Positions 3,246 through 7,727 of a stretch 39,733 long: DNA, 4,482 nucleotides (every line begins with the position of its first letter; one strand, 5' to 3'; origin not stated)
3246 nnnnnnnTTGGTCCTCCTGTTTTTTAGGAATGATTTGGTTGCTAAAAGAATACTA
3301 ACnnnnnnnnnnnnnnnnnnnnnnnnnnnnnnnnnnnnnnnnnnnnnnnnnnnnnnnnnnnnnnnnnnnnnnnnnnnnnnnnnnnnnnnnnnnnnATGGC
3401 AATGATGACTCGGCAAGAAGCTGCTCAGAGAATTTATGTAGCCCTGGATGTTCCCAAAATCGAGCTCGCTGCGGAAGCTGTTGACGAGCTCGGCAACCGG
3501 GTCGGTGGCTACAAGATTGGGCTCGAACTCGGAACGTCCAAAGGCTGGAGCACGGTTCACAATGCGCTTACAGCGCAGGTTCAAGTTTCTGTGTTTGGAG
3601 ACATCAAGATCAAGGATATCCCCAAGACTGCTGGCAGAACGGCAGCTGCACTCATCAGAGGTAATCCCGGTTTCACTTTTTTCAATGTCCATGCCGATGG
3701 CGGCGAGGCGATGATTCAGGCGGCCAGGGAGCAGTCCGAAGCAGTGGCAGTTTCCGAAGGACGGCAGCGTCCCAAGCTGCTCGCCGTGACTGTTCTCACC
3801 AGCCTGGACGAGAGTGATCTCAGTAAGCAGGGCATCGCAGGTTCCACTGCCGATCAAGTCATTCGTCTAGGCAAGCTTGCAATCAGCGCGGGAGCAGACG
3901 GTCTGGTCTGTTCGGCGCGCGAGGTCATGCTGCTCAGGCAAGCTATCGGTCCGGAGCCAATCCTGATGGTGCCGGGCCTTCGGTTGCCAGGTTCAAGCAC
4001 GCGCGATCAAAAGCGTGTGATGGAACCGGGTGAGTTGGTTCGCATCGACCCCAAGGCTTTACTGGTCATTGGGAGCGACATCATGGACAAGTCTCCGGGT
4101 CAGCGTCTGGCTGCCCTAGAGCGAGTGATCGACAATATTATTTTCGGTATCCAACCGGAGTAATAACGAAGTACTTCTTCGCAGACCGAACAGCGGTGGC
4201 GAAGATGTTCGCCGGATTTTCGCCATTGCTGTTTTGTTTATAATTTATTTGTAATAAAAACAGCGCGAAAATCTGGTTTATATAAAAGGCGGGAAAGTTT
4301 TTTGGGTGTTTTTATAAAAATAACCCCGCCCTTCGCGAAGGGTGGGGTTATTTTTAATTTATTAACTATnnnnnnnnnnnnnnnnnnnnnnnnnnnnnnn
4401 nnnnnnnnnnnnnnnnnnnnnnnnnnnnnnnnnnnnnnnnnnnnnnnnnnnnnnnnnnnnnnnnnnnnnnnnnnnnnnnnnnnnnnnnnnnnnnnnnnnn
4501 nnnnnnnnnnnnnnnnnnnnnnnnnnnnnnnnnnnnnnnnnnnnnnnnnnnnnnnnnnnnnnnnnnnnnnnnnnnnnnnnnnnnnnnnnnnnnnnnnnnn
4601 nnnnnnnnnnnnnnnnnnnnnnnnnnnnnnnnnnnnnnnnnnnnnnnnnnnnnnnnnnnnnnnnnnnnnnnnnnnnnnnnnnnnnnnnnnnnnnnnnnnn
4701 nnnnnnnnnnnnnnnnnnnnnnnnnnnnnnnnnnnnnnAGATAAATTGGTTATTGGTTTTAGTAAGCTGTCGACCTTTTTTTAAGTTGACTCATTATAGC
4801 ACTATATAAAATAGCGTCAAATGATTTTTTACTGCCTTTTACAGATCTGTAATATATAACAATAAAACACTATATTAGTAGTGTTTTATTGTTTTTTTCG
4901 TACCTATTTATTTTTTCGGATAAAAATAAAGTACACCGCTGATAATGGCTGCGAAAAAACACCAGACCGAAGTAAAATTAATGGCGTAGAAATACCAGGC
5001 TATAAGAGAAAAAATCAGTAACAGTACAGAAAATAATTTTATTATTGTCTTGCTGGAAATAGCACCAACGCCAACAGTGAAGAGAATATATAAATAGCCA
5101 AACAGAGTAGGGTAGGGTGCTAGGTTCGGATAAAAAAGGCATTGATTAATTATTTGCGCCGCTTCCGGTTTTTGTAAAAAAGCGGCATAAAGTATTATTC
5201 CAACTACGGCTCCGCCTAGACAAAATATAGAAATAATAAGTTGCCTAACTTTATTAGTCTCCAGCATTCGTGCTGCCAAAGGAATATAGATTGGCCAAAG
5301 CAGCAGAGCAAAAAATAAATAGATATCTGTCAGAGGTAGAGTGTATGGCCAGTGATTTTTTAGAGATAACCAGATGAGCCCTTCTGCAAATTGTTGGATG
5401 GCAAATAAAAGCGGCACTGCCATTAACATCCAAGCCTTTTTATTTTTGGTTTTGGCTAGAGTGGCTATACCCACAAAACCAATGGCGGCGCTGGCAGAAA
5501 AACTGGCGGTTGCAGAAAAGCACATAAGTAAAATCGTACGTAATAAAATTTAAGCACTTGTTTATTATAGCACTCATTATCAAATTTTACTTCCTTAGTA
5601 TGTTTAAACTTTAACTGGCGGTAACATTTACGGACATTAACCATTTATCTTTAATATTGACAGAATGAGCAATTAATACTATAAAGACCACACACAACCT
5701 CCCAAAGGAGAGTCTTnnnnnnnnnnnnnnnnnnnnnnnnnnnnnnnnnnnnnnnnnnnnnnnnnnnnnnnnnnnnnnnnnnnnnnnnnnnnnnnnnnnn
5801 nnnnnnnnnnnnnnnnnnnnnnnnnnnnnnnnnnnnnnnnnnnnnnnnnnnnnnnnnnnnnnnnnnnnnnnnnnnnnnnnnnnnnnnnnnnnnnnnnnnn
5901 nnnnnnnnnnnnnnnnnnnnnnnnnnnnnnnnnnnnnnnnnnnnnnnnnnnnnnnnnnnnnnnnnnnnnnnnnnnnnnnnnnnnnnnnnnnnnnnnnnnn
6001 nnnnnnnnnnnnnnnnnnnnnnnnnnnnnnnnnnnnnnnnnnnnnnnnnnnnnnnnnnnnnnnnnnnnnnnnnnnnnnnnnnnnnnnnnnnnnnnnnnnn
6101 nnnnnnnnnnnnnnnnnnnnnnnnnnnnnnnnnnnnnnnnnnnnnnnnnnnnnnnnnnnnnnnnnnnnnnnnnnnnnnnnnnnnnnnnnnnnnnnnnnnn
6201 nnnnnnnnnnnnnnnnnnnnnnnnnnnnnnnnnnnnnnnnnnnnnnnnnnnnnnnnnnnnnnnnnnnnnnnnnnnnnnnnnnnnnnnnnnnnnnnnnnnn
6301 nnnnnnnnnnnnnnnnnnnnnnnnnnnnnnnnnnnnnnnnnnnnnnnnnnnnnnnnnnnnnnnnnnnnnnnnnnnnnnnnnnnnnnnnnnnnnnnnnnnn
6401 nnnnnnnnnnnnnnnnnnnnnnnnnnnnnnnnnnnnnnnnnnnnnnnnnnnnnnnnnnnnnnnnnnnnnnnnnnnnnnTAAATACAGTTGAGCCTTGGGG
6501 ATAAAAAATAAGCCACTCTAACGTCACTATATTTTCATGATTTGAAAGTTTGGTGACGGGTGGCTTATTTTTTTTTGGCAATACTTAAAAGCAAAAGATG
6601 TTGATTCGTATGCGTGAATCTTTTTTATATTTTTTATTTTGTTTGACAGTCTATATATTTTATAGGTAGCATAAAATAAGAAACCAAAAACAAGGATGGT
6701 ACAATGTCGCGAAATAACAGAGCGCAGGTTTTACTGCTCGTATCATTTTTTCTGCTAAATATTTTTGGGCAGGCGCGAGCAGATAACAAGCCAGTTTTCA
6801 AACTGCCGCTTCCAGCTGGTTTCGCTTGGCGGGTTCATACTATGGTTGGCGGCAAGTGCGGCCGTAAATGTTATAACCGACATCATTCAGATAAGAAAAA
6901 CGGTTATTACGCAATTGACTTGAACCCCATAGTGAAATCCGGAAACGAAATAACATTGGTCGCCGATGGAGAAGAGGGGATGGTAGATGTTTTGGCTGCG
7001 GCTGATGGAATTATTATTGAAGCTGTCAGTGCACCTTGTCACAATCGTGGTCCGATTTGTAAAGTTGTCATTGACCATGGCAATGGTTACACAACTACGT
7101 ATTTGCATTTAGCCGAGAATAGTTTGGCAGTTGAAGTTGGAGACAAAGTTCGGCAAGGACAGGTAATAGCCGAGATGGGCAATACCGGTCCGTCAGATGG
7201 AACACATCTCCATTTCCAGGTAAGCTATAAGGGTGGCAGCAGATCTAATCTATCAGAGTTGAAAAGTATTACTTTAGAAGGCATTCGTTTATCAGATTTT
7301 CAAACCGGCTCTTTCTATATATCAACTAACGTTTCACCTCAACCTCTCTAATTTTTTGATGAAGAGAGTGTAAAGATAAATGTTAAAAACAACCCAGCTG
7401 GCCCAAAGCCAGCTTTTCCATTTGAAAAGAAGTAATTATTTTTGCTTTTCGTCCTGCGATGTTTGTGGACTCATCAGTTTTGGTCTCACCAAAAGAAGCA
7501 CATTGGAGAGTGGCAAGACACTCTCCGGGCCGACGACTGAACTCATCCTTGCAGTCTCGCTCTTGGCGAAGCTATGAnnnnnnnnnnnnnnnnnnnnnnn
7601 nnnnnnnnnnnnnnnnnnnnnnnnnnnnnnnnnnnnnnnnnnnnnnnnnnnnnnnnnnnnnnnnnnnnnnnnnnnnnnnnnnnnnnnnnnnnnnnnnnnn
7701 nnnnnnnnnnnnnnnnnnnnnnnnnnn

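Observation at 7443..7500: Complete type III hammerhead ribozyme in the 3' UTR of a lipoprotein peptidase gene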

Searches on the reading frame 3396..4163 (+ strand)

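Call 52: search_protein_families(library=pfam, proteins=[window:3396-4163:+], max_evalue=0.01)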
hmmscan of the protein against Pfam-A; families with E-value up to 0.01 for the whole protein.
window:3396-4163:+ (255 aa): 1 family
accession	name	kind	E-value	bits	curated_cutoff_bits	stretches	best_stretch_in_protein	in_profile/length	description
PF00215.30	OMPdecase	-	5.8e-34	118.4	27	1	12-233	2-212/221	Orotidine 5'-phosphate decarboxylase / HUMPS family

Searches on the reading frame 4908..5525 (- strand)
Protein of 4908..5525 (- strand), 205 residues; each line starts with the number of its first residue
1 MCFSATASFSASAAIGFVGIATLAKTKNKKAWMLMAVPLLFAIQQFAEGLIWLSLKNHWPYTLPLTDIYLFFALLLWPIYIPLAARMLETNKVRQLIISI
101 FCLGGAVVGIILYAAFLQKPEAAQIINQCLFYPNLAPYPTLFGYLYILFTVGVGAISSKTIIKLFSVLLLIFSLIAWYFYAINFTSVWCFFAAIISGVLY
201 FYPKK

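Call 8: search_protein_families(library=pfam, proteins=[window:4908-5525:-])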
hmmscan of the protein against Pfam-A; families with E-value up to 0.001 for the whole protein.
window:4908-5525:- (205 aa): 1 family
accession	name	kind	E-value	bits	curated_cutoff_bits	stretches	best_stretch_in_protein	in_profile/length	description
PF20334.3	DUF6629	-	2.6e-22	80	27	1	1-202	1-197/209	Family of unknown function (DUF6629)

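Call 80: search_protein_families(library=phrogs, proteins=[window:4908-5525:-], max_evalue=0.001)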
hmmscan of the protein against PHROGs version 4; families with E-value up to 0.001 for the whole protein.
window:4908-5525:- (205 aa): 0 families

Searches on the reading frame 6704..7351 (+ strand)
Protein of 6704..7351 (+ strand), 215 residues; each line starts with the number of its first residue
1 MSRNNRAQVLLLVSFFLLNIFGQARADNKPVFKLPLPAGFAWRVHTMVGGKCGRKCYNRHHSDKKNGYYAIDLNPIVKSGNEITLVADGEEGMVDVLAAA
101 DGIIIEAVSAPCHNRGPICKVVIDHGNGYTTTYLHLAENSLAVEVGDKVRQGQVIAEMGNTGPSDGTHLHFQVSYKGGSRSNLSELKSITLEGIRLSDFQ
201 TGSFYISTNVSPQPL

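Call 8: search_protein_families(library=pfam, proteins=[window:6704-7351:+])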
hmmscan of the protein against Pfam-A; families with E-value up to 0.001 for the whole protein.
window:6704-7351:+ (215 aa): 1 family
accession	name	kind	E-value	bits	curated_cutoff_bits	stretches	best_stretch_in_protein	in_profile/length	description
PF01551.29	Peptidase_M23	-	4.4e-21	75.3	28.7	1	95-177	15-91/96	Peptidase family M23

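Call 80: search_protein_families(library=phrogs, proteins=[window:6704-7351:+], max_evalue=0.001)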
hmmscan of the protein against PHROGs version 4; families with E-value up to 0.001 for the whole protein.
window:6704-7351:+ (215 aa): 19 families
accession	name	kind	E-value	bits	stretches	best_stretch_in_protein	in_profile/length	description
phrog_14988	-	other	1e-16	62.5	1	91-178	44-131/272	peptidase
phrog_6700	-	lysis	6.3e-15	54.2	1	95-184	2638-2722/2898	endolysin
phrog_1067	-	head and packaging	1.1e-14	55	1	70-182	764-853/991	minor head protein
phrog_7767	-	other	4.6e-14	53.6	1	94-176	32-109/194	metallo-endopeptidase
phrog_3578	-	lysis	4.8e-12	47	1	122-174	286-337/405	endolysin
phrog_10030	-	tail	2.5e-11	42.6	1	120-180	1955-2012/2105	tail length tape measure protein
phrog_28672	-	other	9e-11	42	1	96-180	301-380/397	metallo-endopeptidase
phrog_9205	-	unknown function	5.4e-10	38.6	1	81-188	550-655/1144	-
phrog_16615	-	other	8.6e-10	39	1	121-177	454-508/529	peptidase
phrog_28394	-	unknown function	1.7e-09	38.3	1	95-177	215-291/303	-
phrog_11037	-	unknown function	5.2e-09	36.8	1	94-174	203-284/365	-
phrog_37190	-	other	5.6e-08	33.5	1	95-177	153-229/244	peptidase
phrog_4070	-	tail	1.4e-07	31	1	111-175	649-711/989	tail length tape measure protein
phrog_36429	-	unknown function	1.6e-07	30.4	1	111-178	154-225/1159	-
phrog_880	-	lysis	4.9e-07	30.5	1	121-180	63-129/435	endolysin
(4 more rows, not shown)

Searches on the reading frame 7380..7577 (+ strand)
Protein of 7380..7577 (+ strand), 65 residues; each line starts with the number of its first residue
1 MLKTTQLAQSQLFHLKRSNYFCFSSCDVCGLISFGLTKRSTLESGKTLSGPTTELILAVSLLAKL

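Call 52: search_protein_families(library=pfam, proteins=[window:7380-7577:+], max_evalue=0.01)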
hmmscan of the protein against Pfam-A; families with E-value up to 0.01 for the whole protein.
window:7380-7577:+ (65 aa): 0 families
